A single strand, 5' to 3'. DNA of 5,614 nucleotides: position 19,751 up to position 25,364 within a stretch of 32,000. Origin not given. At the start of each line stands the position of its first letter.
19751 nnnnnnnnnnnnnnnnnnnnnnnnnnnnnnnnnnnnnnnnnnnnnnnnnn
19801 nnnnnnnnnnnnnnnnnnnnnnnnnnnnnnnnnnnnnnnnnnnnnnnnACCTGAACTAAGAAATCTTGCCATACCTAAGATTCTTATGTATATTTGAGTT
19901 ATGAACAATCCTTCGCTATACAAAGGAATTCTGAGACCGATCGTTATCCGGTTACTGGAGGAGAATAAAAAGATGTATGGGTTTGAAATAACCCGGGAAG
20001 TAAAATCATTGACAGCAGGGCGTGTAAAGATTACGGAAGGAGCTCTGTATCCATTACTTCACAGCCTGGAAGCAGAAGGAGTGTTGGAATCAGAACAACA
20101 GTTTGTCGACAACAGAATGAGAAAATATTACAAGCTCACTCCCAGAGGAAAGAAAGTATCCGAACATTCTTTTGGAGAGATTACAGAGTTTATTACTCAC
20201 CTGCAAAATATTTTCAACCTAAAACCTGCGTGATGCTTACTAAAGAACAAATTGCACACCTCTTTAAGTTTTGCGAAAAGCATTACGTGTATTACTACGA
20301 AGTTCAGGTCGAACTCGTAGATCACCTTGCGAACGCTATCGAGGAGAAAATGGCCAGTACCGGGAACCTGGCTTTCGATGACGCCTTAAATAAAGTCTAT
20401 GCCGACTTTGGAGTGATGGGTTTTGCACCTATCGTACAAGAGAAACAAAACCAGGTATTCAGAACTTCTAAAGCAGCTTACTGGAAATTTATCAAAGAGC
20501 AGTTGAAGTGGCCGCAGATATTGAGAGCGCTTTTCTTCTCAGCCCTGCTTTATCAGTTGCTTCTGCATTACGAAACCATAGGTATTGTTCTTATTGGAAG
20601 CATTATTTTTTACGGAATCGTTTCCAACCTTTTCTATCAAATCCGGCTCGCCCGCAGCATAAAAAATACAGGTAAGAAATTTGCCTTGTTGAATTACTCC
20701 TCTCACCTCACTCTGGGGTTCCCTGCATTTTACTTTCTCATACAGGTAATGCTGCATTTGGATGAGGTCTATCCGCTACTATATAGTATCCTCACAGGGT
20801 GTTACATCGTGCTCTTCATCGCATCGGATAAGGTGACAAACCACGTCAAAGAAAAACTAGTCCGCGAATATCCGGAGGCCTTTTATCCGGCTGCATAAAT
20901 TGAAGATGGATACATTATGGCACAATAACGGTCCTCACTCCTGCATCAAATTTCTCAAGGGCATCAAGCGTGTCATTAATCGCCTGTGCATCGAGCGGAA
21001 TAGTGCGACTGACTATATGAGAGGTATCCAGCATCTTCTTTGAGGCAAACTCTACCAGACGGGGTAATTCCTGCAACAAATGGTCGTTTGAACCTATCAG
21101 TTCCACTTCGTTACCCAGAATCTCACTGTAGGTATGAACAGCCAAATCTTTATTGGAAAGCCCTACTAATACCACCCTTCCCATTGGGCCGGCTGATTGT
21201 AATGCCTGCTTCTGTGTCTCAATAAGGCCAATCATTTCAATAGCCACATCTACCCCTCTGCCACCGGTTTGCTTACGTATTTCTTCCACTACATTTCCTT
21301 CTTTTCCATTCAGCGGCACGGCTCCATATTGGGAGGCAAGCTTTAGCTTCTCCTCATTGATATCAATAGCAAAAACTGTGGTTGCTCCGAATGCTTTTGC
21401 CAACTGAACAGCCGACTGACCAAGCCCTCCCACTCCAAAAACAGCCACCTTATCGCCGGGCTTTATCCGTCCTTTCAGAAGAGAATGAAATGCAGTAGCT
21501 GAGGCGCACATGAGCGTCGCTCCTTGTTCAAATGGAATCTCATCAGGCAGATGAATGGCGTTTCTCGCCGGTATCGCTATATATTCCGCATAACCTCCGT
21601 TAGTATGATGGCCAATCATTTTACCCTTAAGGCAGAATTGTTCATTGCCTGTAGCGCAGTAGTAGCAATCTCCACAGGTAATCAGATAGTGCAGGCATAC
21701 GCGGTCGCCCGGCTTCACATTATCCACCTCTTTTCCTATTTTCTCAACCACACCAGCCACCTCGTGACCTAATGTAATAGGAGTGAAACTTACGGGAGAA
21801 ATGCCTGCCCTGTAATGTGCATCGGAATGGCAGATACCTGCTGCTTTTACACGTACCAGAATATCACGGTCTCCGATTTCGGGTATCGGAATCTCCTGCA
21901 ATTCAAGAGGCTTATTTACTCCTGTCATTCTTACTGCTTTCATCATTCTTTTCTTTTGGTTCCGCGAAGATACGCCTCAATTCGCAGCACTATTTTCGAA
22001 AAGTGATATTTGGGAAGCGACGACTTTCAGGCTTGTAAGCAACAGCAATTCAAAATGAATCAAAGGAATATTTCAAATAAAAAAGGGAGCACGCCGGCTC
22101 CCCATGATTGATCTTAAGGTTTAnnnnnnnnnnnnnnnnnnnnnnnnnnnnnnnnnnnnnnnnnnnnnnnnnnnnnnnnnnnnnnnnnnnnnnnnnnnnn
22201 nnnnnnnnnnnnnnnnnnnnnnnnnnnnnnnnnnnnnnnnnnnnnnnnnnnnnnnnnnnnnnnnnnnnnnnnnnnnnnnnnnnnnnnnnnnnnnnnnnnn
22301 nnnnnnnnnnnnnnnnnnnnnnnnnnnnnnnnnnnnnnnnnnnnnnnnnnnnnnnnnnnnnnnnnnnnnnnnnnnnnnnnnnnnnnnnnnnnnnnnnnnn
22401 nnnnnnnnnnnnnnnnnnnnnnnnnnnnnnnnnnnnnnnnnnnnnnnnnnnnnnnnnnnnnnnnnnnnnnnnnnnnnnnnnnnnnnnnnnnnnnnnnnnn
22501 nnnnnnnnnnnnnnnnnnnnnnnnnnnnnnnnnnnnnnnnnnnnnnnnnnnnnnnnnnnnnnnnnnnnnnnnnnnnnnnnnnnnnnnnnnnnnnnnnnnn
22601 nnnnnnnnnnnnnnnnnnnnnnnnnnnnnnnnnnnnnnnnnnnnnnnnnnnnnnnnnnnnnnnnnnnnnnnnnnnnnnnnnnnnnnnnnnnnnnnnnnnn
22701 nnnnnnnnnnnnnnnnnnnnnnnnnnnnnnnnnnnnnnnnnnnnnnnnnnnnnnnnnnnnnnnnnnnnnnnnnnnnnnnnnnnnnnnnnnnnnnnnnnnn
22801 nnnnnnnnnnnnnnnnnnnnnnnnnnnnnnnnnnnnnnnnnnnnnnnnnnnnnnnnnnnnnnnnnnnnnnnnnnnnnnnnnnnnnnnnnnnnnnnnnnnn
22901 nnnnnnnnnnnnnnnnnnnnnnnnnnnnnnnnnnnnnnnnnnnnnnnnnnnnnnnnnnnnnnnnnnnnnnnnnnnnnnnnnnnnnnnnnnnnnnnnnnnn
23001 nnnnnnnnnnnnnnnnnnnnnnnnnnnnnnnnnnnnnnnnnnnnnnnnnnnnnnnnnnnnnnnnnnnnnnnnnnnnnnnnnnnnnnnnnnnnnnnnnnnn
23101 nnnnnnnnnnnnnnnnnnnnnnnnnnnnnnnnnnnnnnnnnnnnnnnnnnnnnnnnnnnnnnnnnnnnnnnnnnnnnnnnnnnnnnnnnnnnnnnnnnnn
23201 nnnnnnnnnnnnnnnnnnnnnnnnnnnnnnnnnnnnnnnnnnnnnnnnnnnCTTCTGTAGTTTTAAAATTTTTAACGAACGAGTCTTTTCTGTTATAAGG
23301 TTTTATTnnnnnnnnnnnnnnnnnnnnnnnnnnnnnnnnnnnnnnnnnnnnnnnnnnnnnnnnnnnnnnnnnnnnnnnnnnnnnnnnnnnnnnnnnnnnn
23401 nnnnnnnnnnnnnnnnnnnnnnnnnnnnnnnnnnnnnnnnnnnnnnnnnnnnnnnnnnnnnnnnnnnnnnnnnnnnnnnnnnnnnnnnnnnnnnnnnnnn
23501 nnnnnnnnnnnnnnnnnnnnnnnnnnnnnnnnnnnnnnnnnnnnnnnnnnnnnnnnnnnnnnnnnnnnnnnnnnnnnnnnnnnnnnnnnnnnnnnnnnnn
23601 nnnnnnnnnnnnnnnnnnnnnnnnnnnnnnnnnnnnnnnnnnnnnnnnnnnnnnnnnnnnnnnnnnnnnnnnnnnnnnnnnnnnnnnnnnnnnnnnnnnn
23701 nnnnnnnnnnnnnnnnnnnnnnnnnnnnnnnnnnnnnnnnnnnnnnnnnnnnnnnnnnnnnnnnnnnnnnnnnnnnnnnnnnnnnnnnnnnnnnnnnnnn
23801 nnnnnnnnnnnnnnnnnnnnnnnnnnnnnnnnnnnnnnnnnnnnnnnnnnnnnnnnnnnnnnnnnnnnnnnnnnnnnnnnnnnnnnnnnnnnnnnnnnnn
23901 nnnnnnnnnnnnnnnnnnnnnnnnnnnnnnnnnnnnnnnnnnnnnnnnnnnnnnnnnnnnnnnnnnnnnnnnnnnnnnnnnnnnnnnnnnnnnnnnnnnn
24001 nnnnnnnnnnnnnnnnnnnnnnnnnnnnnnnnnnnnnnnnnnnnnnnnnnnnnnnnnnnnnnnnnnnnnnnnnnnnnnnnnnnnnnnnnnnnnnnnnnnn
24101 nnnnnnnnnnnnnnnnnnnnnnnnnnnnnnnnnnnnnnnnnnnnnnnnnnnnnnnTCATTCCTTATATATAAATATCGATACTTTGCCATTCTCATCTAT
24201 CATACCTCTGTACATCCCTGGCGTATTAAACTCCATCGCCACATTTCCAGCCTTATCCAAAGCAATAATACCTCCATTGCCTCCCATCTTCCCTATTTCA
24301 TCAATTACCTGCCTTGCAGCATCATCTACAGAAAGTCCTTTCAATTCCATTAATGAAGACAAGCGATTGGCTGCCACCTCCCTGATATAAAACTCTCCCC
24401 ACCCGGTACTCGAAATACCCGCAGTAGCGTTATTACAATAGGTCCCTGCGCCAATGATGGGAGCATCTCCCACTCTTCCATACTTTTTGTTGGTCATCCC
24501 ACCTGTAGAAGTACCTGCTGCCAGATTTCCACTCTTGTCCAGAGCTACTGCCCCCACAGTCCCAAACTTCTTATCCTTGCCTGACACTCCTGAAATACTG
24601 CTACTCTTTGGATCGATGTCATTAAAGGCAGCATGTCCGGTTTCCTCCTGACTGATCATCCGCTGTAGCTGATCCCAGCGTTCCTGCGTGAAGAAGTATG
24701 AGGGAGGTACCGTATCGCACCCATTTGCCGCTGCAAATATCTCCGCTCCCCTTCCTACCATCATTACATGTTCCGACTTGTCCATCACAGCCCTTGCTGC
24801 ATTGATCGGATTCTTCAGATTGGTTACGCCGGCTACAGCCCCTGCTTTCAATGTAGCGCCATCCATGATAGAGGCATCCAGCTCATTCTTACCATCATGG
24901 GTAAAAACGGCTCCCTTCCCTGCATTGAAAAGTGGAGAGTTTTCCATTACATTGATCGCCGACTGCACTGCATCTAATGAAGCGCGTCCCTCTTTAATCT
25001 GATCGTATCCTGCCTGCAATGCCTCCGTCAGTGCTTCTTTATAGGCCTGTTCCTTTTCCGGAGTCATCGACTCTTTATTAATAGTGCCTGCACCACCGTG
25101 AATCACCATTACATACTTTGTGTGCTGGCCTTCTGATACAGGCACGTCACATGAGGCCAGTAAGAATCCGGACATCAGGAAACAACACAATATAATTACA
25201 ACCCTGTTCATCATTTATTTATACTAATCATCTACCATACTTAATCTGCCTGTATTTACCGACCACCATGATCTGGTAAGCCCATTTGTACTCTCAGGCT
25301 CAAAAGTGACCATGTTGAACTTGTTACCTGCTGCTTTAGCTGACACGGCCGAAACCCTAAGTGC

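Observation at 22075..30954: PUL-architecture operon whose only enzymes are two secreted cyanophycinases and an isoaspartyl peptidase: candidate cyanophycin utilization locus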

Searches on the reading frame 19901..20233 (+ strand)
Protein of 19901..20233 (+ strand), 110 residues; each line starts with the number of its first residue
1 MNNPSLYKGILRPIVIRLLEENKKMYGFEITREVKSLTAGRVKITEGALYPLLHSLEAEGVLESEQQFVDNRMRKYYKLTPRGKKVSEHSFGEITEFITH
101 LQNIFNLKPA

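Call 51: search_protein_families(library=pfam, proteins=[window:19901-20233:+], max_evalue=0.0001)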
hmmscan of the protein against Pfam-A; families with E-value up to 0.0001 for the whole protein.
window:19901-20233:+ (110 aa): 2 families
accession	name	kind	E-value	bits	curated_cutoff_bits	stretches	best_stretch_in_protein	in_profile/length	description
PF03551.20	PadR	-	1.9e-19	69.8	27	1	15-86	1-72/75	Transcriptional regulator PadR-like family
PF13601.12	HTH_34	-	9.8e-06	26.1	27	1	42-97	24-79/80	Winged helix DNA-binding domain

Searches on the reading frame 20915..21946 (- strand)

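Call 51: search_protein_families(library=pfam, proteins=[window:20915-21946:-], max_evalue=0.0001)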
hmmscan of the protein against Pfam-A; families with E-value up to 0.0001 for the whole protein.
window:20915-21946:- (343 aa): 3 families
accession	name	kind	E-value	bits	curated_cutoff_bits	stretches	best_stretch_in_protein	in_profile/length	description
PF08240.17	ADH_N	-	2.8e-32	111.5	23.5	1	26-135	2-104/104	Alcohol dehydrogenase GroES-like domain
PF00107.32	ADH_zinc_N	-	2.8e-27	95.6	31.8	1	174-301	1-127/129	Zinc-binding dehydrogenase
PF01262.27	AlaDh_PNT_C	-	3.4e-05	23.8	23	0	155-209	17-73/214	Alanine dehydrogenase/PNT, C-terminal domain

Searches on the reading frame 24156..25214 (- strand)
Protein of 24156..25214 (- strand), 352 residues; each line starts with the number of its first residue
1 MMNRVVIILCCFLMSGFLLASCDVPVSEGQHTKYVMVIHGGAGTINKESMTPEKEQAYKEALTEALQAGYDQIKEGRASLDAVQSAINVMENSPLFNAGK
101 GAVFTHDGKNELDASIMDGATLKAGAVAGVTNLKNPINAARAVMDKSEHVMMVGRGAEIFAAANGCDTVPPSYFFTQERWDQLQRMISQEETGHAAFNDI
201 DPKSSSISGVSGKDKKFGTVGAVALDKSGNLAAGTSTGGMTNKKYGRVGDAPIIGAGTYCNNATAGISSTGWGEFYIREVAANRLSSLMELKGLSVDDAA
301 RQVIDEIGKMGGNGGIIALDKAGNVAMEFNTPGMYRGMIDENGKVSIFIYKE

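Call 3: search_protein_families(library=pfam, proteins=[window:24156-25214:-], max_evalue=0.01)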
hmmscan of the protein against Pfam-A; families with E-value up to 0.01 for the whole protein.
window:24156-25214:- (352 aa): 1 family
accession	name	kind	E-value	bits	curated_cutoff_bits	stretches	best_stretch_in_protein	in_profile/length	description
PF01112.23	Asparaginase_2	-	3.7e-114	381.5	27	1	35-349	2-308/309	Asparaginase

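Call 4: search_protein_families(library=ncbifam, proteins=[window:24156-25214:-], max_evalue=0.01)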
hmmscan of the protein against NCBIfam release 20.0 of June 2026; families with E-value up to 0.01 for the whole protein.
window:24156-25214:- (352 aa): 1 family
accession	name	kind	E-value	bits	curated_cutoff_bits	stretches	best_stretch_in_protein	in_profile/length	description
NF007589.0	PRK10226.1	equivalog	3.9e-100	334.9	567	1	33-352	3-313/321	beta-aspartyl-peptidase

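Call 42: search_solved_structures(query=window:24156-25211:-, max_evalue=1e-20, show_alignments=1)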
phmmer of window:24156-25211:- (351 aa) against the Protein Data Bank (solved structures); distinct sequences matched with E-value up to 1e-20: 48.
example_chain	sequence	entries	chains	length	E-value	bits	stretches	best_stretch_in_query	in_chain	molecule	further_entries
2zak_A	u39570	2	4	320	1.1e-87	297.9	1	32-337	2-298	L-asparaginase precursor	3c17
9hnc_AAA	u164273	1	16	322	1e-71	245.4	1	34-348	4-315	beta-aspartyl-peptidase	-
4o47_A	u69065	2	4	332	1.6e-49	172.4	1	30-334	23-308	Uncharacterized protein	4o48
4et0_A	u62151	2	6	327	2e-49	172.1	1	34-333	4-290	L-asparaginase | Isoaspartyl peptidase/L-asparaginase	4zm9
4pvp_A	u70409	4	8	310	2.7e-49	171.7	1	30-333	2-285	Isoaspartyl peptidase/L-asparaginase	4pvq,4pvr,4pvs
4o0c_A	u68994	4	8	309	4e-49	171.1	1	32-333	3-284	Isoaspartyl peptidase/L-asparaginase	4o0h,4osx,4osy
4o0d_A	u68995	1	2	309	1.5e-48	169.2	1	32-333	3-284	Isoaspartyl peptidase/L-asparaginase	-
4o0g_A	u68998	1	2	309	1.9e-48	168.9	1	32-333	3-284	Isoaspartyl peptidase/L-asparaginase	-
4o0e_A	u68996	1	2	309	1.9e-48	168.9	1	32-333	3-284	Isoaspartyl peptidase/L-asparaginase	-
4o0f_A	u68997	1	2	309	2.2e-48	168.7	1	32-333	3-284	Isoaspartyl peptidase/L-asparaginase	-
3tkj_A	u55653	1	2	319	4e-48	167.8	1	34-333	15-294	L-asparaginase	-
7qq8_AAA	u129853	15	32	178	7.4e-45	157.1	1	32-184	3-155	Beta-aspartyl-peptidase | Isoaspartyl peptidase | Isoaspartyl peptidase subunit alpha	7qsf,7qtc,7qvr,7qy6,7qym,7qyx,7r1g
8dqm_A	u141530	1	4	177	7.5e-45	157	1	32-194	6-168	Isoaspartyl aminopeptidase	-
1jn9_A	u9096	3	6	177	8.2e-45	156.9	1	32-184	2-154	PUTATIVE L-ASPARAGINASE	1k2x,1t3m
2zal_A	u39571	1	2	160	8.7e-45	156.8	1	32-183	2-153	L-asparaginase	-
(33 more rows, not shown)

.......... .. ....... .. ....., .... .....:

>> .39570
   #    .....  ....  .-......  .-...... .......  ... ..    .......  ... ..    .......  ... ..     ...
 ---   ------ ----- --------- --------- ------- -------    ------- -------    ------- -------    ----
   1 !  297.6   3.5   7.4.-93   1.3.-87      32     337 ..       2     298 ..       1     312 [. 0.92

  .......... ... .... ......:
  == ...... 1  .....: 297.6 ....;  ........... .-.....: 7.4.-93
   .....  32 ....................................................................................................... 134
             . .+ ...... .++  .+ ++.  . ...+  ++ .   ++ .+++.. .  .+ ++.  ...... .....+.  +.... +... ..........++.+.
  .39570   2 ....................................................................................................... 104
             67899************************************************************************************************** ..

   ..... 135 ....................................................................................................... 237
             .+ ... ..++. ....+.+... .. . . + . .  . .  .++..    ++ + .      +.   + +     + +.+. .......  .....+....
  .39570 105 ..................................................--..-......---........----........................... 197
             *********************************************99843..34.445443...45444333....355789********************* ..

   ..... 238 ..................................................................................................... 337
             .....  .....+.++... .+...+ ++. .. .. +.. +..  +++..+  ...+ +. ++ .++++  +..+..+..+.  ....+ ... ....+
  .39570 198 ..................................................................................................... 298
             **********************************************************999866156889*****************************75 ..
